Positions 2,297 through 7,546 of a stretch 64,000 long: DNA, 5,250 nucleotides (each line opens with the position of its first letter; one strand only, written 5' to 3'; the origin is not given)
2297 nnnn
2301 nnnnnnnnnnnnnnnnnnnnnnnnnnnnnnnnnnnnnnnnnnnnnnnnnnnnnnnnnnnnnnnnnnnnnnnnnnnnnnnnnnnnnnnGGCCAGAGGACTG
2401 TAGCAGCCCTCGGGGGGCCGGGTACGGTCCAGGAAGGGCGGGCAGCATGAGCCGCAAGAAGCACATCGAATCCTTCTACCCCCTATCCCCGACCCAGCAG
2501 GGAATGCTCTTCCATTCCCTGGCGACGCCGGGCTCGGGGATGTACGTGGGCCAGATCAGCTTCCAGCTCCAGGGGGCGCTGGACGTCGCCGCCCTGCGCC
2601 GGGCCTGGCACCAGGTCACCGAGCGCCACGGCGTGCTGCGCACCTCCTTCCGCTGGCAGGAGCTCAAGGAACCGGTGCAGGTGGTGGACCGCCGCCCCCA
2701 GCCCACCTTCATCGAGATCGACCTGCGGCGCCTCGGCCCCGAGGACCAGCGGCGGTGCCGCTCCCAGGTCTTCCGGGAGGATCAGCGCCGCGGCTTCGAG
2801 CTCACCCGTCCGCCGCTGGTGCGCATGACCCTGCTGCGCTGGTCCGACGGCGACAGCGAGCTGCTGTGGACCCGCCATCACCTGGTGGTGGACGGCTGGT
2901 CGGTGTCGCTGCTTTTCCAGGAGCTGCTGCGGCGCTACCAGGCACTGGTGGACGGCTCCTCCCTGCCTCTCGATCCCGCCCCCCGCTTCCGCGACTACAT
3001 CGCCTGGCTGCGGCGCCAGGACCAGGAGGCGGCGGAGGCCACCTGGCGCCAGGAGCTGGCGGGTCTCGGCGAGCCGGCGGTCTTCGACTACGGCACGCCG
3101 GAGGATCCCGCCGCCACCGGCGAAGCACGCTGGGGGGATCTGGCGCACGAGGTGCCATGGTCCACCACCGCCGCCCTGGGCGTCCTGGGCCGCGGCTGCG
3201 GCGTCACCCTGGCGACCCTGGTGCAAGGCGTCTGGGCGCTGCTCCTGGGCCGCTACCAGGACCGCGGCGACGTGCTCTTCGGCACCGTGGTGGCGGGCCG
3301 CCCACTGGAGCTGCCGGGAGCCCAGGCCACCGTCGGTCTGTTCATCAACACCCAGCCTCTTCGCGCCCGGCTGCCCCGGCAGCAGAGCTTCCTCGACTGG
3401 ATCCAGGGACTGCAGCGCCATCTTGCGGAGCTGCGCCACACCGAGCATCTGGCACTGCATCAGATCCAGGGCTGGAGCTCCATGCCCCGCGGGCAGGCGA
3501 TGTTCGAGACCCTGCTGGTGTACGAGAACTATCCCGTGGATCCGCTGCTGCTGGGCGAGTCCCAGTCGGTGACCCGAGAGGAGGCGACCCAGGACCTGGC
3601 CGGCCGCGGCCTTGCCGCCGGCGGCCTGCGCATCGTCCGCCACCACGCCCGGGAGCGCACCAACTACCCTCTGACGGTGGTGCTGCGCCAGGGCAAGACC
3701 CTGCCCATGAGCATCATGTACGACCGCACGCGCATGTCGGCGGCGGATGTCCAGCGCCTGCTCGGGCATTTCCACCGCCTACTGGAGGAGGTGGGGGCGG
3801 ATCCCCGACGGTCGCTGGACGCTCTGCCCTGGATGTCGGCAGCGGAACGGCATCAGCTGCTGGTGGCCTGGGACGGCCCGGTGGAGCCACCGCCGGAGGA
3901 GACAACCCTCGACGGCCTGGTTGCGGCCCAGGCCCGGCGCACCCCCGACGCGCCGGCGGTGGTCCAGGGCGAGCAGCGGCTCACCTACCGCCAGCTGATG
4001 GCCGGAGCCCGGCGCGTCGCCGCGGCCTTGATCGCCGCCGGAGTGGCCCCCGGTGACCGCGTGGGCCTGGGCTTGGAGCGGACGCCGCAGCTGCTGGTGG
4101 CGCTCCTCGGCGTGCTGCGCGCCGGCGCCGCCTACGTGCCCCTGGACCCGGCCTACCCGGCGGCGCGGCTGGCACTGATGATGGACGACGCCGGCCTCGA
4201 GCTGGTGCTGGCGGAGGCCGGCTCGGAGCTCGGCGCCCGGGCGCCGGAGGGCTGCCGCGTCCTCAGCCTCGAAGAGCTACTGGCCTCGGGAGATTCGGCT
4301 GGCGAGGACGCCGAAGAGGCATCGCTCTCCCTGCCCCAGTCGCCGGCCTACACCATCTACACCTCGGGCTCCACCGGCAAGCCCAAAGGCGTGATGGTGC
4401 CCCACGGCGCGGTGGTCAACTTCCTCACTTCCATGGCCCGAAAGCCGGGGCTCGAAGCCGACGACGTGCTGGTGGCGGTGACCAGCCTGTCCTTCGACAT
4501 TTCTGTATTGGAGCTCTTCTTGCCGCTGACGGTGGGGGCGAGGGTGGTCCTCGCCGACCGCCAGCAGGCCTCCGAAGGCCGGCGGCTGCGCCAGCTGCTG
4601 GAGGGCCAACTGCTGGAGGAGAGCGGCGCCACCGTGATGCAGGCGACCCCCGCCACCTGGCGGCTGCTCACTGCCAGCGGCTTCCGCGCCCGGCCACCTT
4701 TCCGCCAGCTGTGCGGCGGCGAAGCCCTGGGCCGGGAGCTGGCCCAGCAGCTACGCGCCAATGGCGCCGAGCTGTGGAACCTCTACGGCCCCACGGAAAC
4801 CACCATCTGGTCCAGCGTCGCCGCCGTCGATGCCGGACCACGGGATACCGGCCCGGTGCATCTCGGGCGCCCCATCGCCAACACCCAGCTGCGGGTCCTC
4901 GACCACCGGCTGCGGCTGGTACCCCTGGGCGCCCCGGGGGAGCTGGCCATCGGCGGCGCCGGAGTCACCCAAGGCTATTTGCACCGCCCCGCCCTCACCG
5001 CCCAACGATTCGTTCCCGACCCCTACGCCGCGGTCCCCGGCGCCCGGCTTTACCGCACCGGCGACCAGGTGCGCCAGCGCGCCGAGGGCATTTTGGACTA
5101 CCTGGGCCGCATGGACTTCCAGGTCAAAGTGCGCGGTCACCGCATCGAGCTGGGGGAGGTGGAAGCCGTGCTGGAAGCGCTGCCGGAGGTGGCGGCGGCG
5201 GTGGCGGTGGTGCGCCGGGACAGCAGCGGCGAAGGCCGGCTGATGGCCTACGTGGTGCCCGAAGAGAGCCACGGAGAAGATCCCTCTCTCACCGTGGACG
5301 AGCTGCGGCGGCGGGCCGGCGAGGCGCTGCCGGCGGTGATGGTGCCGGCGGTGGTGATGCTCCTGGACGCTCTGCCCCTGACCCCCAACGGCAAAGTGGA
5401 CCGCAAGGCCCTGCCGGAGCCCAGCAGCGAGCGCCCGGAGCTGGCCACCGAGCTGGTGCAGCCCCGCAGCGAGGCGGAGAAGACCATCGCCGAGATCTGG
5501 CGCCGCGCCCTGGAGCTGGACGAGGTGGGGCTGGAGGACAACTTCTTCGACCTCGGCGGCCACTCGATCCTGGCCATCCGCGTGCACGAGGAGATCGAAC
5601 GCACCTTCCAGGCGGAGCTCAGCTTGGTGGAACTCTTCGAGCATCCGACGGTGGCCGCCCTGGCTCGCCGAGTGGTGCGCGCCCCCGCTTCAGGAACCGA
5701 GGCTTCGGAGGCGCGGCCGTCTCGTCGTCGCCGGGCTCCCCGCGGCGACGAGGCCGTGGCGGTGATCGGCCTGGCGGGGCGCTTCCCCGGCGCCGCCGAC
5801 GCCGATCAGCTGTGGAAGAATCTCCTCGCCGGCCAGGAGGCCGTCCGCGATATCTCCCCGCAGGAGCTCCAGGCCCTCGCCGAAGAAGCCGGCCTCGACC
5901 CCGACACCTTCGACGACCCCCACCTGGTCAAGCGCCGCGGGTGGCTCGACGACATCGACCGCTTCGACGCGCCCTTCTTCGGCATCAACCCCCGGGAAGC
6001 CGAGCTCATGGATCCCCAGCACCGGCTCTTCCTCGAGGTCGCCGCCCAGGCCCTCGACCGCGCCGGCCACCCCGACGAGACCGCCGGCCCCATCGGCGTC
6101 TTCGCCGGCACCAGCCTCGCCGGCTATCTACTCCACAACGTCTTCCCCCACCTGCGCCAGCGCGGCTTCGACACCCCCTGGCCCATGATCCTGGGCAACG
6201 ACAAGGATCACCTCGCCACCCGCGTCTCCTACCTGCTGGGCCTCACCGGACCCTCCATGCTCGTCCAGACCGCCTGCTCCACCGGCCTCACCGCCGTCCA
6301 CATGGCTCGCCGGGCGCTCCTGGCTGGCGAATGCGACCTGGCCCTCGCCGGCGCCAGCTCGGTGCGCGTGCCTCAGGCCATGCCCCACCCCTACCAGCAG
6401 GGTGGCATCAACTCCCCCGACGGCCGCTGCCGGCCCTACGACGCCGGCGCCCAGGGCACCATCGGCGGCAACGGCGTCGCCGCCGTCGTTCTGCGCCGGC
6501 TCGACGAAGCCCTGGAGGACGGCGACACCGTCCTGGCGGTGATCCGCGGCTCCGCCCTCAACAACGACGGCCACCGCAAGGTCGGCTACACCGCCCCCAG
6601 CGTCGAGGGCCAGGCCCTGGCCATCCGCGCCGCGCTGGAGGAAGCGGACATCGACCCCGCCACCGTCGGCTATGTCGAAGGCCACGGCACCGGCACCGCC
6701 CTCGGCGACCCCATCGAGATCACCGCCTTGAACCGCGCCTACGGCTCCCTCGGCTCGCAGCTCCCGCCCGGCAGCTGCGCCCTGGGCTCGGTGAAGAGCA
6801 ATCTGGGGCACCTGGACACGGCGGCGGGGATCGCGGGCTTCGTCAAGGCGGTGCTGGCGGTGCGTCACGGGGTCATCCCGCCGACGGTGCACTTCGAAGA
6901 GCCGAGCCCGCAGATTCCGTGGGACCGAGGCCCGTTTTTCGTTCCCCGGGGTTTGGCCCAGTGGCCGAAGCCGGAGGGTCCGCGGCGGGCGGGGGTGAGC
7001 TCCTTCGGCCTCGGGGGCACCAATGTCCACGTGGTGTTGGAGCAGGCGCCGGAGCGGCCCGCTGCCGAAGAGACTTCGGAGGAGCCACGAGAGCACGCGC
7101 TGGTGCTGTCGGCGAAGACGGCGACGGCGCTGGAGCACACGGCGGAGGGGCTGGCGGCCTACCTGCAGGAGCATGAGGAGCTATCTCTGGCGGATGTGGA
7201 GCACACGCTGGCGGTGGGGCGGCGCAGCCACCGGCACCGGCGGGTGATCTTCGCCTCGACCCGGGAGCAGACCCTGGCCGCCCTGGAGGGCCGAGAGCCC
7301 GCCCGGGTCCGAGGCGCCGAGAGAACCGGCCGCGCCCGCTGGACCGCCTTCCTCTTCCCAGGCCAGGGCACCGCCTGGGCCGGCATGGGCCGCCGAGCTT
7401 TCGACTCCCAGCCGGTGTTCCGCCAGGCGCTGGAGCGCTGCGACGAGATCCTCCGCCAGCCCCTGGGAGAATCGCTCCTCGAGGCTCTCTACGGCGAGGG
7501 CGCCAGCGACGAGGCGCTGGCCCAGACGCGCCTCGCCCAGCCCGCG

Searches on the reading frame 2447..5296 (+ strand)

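Call 21: search_protein_families(library=pfam, proteins=[window:2447-5296:+], max_evalue=0.00001)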
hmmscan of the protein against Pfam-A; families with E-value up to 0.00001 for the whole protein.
window:2447-5296:+ (950 aa): 2 families
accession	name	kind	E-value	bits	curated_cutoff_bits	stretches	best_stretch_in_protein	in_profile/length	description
PF00501.34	AMP-binding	-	6.2e-89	298.9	29.9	1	493-845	2-384/384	AMP-binding enzyme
PF00668.25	Condensation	-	2.1e-84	284.3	30.6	1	8-472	2-456/456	Condensation domain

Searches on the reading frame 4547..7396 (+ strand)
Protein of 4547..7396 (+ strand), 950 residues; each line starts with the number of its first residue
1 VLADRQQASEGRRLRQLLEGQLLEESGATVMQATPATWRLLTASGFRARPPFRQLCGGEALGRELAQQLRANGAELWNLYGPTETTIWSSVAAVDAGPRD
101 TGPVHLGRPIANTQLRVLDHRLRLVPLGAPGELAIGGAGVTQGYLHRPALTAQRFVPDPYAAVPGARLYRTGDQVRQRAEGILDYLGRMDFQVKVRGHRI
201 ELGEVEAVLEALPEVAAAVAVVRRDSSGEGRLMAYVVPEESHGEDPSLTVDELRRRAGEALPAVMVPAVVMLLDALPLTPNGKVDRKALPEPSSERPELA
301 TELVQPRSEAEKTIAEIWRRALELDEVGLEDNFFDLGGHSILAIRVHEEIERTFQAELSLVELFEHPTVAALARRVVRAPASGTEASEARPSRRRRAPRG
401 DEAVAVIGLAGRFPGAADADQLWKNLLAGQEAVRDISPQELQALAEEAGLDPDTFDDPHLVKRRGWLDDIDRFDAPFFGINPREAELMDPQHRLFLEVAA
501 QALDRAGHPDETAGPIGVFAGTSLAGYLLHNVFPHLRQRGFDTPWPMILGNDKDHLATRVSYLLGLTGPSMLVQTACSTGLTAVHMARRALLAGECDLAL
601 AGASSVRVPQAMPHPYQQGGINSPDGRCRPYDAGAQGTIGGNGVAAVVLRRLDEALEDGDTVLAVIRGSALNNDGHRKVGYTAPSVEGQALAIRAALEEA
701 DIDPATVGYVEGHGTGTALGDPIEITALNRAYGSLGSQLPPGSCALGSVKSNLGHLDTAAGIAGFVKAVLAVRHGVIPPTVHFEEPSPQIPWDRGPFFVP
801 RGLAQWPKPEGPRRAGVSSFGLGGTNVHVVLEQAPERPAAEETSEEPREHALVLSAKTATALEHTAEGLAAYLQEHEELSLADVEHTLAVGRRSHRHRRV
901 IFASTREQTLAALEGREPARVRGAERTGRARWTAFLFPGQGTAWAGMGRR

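Call 21: search_protein_families(library=pfam, proteins=[window:4547-7396:+], max_evalue=0.00001)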
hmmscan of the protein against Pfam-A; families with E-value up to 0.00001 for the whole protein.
window:4547-7396:+ (950 aa): 8 families
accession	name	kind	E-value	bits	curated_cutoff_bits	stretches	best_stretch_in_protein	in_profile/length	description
PF00109.32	ketoacyl-synt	-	7.7e-68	229.2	20.8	1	402-655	2-252/252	Beta-ketoacyl synthase, N-terminal domain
PF02801.28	Ketoacyl-synt_C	-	5.4e-44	149.4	20.8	1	663-784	1-119/119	Beta-ketoacyl synthase, C-terminal domain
PF00501.34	AMP-binding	-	1.9e-25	89.9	29.9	1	21-145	250-384/384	AMP-binding enzyme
PF16197.11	KAsynt_C_assoc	-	1.5e-19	70.8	33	1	786-898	1-107/111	Ketoacyl-synthetase C-terminal extension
PF22621.2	CurL-like_PKS_C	-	1.2e-17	64.1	27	1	850-913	1-64/64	CurL-like, PKS C-terminal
PF00550.31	PP-binding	-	2.5e-17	63.3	20.8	1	313-376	2-67/67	Phosphopantetheine attachment site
PF22336.2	RhiE-like_linker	-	7.4e-13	48.7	27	1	853-914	1-61/67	RhiE-like, KS-MAT linker domain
PF13193.12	AMP-binding_C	-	1.2e-12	49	24.5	1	204-283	1-76/76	AMP-binding enzyme C-terminal domain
